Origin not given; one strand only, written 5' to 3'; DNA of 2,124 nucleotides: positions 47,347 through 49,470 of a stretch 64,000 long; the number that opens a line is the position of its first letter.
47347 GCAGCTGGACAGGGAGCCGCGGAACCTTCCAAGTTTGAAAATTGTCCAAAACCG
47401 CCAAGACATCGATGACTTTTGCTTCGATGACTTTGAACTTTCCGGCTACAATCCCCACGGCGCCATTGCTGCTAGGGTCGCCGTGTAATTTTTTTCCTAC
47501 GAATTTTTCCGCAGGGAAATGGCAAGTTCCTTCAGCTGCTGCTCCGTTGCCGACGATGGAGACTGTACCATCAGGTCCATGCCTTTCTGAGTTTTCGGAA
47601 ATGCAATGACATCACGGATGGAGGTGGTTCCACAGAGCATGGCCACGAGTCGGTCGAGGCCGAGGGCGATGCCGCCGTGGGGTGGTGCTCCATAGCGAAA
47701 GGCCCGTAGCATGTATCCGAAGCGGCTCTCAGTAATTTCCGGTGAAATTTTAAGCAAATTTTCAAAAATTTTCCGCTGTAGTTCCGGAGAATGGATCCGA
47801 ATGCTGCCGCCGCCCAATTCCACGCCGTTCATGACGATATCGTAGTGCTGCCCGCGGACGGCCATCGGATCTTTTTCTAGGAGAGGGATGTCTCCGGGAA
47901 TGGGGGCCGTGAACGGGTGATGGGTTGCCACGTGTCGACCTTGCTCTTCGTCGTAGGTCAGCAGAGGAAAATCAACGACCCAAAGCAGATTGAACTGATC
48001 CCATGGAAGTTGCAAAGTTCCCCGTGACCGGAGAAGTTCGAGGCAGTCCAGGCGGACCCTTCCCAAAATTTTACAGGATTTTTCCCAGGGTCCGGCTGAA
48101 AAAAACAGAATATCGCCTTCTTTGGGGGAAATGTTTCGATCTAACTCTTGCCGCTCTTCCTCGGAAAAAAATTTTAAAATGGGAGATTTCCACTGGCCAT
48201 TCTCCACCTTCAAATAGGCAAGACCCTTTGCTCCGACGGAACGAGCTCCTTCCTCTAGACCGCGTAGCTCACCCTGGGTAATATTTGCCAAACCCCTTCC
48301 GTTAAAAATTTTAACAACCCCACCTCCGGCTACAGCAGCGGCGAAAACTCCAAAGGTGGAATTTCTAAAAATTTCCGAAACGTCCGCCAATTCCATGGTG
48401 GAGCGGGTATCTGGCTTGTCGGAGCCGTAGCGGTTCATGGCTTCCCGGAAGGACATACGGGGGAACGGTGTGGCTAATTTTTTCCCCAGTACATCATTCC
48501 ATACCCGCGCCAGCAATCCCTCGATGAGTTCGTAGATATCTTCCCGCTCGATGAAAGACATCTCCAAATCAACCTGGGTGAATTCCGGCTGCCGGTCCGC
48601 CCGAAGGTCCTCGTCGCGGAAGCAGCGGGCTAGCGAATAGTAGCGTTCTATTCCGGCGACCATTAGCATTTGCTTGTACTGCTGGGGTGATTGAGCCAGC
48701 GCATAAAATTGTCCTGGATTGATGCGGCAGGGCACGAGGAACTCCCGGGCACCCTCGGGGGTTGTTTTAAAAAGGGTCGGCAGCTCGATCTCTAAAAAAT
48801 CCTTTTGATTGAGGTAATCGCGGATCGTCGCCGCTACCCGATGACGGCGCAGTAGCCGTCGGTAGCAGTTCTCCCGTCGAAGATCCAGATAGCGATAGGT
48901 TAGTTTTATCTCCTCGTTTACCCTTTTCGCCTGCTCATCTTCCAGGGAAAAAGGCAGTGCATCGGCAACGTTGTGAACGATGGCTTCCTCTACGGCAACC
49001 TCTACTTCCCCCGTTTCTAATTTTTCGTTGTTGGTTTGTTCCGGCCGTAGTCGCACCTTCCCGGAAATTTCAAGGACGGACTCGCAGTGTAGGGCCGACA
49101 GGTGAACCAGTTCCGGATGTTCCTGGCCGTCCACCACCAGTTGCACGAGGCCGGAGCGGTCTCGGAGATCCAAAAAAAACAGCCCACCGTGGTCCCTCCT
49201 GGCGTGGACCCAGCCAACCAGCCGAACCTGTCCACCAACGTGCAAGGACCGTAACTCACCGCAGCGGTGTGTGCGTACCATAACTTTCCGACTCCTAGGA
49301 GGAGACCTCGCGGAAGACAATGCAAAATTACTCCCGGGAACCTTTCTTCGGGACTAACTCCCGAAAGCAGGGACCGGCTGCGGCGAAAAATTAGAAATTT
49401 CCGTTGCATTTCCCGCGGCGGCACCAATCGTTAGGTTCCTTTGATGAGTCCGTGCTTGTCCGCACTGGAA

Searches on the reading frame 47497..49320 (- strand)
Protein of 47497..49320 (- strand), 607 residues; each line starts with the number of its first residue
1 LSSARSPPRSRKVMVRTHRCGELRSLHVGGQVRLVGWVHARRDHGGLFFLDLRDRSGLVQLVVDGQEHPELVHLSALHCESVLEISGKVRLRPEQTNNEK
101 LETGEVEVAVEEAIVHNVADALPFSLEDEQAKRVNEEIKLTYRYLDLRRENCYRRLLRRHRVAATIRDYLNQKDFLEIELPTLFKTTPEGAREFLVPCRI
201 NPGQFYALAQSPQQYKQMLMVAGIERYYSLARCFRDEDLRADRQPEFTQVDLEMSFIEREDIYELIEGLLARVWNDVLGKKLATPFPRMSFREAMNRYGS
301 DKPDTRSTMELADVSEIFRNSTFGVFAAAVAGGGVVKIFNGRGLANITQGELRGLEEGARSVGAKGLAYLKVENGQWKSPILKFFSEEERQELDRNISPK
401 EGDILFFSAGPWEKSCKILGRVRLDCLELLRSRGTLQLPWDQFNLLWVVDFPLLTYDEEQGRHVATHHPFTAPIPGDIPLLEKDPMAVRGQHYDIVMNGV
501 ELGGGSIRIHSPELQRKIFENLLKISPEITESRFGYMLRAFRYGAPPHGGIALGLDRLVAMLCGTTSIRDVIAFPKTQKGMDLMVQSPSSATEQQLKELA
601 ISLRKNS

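Call 43: search_protein_families(library=pfam, proteins=[window:47497-49320:-], max_evalue=0.00001)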
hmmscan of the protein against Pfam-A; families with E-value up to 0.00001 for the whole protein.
window:47497-49320:- (607 aa): 3 families
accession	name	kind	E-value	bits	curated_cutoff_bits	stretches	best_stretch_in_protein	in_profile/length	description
PF00152.25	tRNA-synt_2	-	4.9e-115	384.3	25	1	135-578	1-308/308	tRNA synthetases class II (D, K and N)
PF02938.19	GAD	-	4.4e-20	72.2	23.4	1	326-419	1-95/95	GAD domain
PF01336.31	tRNA_anti-codon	-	1.5e-13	50.9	27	1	32-113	1-72/75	OB-fold nucleic acid binding domain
